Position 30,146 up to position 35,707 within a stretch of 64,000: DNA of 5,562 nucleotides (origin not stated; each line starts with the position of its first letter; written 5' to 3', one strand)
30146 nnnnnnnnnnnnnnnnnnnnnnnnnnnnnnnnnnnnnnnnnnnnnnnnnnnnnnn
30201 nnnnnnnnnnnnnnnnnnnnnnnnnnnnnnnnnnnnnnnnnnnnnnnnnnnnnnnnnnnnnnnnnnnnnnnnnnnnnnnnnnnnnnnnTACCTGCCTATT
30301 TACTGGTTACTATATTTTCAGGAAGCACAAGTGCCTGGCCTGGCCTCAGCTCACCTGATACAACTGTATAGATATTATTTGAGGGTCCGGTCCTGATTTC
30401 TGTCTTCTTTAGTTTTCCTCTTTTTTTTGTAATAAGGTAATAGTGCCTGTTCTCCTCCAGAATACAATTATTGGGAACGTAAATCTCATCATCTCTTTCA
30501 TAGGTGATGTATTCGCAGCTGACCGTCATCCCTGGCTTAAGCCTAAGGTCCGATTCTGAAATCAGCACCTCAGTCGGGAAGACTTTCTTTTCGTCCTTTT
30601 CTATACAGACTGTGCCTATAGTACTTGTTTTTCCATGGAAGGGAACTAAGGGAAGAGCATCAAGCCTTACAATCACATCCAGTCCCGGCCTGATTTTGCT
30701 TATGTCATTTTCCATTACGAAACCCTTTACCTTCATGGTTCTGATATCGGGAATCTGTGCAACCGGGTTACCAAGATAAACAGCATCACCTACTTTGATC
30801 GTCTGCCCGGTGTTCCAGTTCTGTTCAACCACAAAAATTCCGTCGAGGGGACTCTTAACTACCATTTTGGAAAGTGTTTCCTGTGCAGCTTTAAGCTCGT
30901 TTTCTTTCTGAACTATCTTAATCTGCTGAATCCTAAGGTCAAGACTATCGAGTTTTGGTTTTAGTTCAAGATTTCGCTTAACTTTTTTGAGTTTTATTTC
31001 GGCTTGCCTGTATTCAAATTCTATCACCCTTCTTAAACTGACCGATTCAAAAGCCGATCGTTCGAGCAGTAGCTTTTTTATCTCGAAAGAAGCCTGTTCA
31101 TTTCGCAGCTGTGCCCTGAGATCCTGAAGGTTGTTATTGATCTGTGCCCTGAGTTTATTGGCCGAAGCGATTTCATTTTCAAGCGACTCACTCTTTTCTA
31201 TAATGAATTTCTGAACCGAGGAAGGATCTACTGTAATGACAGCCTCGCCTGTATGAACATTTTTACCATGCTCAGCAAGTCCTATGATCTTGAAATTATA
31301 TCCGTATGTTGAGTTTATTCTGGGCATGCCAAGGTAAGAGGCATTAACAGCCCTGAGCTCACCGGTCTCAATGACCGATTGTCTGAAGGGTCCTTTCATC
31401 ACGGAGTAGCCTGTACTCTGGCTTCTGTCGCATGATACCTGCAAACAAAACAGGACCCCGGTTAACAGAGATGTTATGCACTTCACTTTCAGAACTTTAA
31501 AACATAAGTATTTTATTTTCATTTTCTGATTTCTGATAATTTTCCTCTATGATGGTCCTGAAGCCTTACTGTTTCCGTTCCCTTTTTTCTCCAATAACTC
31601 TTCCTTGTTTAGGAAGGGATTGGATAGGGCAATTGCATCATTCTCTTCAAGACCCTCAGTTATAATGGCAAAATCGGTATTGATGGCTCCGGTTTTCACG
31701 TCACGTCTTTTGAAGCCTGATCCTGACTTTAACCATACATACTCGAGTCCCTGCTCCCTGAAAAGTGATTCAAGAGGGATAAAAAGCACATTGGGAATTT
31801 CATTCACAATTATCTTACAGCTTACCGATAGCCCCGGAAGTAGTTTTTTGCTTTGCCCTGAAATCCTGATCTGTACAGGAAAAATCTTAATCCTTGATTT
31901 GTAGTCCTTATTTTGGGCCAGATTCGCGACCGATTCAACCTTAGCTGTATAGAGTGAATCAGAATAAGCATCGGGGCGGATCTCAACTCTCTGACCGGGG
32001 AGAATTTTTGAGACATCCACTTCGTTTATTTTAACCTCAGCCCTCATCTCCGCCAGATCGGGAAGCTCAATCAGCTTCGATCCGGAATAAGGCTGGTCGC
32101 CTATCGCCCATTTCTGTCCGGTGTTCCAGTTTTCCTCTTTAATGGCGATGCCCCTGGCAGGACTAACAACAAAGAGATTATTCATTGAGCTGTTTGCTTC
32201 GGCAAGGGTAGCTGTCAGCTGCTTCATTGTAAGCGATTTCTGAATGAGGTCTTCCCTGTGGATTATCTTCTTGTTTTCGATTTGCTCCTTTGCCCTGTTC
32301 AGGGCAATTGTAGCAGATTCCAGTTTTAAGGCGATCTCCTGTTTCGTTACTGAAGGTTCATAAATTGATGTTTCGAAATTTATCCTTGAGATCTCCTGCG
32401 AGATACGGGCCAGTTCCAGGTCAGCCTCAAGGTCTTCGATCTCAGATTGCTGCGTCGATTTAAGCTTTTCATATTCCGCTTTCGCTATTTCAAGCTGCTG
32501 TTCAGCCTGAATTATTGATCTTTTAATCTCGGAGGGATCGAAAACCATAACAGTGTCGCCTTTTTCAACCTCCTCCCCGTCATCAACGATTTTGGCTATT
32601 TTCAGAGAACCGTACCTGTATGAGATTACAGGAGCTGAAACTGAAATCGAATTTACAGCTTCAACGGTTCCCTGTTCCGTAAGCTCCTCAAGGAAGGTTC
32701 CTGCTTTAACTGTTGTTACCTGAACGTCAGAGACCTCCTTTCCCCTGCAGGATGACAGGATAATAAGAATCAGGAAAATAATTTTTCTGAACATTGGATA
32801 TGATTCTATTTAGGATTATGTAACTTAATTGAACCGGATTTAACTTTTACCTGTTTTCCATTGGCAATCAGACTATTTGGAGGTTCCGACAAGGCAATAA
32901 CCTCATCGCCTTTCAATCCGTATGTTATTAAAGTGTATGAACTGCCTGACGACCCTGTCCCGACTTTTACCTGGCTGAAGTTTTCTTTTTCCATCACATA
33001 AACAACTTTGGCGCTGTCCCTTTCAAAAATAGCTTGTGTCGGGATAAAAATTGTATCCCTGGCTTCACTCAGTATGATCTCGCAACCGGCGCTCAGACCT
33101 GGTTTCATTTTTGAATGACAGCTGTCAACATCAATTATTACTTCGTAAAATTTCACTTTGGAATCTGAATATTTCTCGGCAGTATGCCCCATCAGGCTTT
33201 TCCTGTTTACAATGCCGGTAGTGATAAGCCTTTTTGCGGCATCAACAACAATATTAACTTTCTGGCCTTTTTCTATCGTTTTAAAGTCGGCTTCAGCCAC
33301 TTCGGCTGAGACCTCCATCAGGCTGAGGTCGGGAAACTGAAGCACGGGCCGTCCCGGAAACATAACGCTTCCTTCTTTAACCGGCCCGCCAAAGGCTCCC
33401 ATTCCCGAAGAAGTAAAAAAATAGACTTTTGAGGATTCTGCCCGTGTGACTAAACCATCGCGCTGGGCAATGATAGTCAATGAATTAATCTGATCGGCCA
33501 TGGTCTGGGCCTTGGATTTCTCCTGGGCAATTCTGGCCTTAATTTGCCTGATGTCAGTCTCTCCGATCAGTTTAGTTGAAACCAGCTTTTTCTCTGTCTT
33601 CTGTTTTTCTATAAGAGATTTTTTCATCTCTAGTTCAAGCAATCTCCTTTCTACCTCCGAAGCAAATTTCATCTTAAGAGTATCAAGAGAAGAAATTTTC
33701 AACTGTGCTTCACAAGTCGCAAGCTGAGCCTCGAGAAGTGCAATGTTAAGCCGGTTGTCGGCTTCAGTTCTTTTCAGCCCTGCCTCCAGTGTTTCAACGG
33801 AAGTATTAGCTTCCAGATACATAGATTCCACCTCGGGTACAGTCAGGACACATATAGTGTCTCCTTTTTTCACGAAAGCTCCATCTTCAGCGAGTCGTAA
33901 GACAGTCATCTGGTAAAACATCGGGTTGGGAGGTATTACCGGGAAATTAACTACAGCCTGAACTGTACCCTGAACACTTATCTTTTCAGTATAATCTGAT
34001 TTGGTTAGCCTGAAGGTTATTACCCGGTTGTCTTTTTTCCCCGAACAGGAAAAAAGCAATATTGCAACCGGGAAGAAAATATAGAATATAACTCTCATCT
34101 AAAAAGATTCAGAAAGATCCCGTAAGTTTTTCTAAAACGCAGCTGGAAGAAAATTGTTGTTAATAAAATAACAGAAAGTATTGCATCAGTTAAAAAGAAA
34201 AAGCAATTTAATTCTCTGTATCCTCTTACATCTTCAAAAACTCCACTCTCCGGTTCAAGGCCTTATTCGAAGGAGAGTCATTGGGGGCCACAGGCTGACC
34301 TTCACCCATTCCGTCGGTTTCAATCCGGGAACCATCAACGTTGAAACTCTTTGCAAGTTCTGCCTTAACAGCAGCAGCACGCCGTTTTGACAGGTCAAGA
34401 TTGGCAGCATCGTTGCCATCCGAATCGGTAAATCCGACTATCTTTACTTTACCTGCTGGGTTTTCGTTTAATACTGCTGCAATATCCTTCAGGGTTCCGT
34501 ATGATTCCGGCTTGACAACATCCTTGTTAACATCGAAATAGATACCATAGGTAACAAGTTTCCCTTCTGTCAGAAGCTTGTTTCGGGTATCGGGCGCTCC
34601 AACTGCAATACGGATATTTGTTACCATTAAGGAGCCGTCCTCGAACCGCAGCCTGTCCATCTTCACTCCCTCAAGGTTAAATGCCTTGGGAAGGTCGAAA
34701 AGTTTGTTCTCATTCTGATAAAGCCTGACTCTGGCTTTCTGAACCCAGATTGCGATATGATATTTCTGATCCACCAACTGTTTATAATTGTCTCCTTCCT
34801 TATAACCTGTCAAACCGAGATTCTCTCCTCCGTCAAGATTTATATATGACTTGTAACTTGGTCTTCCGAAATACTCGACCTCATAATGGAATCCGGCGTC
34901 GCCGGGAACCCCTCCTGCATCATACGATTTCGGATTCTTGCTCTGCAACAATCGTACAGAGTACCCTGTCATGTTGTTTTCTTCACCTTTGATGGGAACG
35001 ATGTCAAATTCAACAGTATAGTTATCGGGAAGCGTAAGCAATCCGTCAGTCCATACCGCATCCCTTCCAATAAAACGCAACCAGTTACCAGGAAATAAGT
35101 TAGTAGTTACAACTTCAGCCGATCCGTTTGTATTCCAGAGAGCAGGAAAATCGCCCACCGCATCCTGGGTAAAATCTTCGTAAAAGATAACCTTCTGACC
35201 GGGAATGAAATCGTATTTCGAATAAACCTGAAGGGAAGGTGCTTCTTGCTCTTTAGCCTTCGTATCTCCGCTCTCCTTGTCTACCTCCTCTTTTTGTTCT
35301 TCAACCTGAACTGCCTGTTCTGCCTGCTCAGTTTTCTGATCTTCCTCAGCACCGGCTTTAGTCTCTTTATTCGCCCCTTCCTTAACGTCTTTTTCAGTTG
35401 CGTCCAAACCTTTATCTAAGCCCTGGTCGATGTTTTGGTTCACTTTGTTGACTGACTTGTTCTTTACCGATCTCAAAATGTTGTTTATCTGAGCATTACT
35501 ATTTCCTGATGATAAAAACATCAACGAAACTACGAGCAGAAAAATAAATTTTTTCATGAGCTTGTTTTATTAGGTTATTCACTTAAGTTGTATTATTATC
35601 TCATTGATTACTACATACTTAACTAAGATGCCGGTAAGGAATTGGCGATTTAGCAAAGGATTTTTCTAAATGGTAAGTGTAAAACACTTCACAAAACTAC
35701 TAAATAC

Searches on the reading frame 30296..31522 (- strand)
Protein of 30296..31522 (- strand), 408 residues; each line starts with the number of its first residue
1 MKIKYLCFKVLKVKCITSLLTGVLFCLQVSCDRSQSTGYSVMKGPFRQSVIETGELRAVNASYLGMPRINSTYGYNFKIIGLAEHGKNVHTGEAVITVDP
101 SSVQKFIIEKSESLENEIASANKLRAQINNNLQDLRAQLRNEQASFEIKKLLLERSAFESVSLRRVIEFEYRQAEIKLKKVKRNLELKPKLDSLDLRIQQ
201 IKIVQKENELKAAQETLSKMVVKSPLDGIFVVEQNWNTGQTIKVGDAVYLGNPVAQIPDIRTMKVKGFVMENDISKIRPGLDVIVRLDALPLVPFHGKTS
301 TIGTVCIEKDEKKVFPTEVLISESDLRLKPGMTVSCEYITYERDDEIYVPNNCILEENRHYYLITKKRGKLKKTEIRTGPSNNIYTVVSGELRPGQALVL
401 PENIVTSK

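Call 66: search_protein_families(library=pfam, proteins=[window:30296-31522:-], max_evalue=0.0001)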
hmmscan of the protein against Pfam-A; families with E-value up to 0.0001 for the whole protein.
window:30296-31522:- (408 aa): 2 families
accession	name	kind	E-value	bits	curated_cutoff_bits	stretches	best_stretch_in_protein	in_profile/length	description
PF16576.10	HlyD_D23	-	1.1e-11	44.8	30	1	183-334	71-214/214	Barrel-sandwich domain of CusB or HlyD membrane-fusion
PF13437.12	HlyD_3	-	1.6e-07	32.4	22.2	1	221-331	1-106/106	HlyD family secretion protein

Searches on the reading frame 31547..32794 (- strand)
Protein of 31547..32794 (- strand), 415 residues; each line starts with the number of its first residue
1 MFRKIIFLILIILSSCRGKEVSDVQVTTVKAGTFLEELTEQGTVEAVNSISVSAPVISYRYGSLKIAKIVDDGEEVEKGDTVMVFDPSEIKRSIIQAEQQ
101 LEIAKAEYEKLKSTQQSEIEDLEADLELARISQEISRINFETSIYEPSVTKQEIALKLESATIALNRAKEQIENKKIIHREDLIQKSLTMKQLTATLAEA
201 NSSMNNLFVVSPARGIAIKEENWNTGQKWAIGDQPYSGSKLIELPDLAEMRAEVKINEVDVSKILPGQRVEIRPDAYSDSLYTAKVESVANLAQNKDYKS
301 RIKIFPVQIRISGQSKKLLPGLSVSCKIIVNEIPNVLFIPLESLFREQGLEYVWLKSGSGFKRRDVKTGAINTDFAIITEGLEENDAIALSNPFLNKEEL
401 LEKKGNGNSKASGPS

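Call 66: search_protein_families(library=pfam, proteins=[window:31547-32794:-], max_evalue=0.0001)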
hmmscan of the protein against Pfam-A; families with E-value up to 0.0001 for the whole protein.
window:31547-32794:- (415 aa): 2 families
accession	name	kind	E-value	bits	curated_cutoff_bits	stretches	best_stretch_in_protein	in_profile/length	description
PF16576.10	HlyD_D23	-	2.4e-07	30.7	30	1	161-321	68-211/214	Barrel-sandwich domain of CusB or HlyD membrane-fusion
PF13437.12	HlyD_3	-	2.7e-07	31.7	22.2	1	235-321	21-106/106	HlyD family secretion protein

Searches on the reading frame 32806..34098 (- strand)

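Call 66: search_protein_families(library=pfam, proteins=[window:32806-34098:-], max_evalue=0.0001)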
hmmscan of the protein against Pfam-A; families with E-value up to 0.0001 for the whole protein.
window:32806-34098:- (430 aa): 3 families
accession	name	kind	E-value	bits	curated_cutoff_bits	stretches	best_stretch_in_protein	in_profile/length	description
PF12700.13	HlyD_2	-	1.5e-09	37.6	25.1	1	68-394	77-387/416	HlyD family secretion protein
PF16576.10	HlyD_D23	-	1.7e-07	31.2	30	1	239-297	123-181/214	Barrel-sandwich domain of CusB or HlyD membrane-fusion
PF13437.12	HlyD_3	-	6.9e-05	24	22.2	0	240-302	15-78/106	HlyD family secretion protein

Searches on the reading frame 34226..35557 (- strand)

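Call 66: search_protein_families(library=pfam, proteins=[window:34226-35557:-], max_evalue=0.0001)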
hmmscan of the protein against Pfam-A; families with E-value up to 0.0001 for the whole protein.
window:34226-35557:- (443 aa): 1 family
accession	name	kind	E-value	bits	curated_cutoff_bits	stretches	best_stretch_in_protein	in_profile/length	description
PF00691.25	OmpA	-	2e-21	76.6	27.2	1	340-436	1-98/98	OmpA family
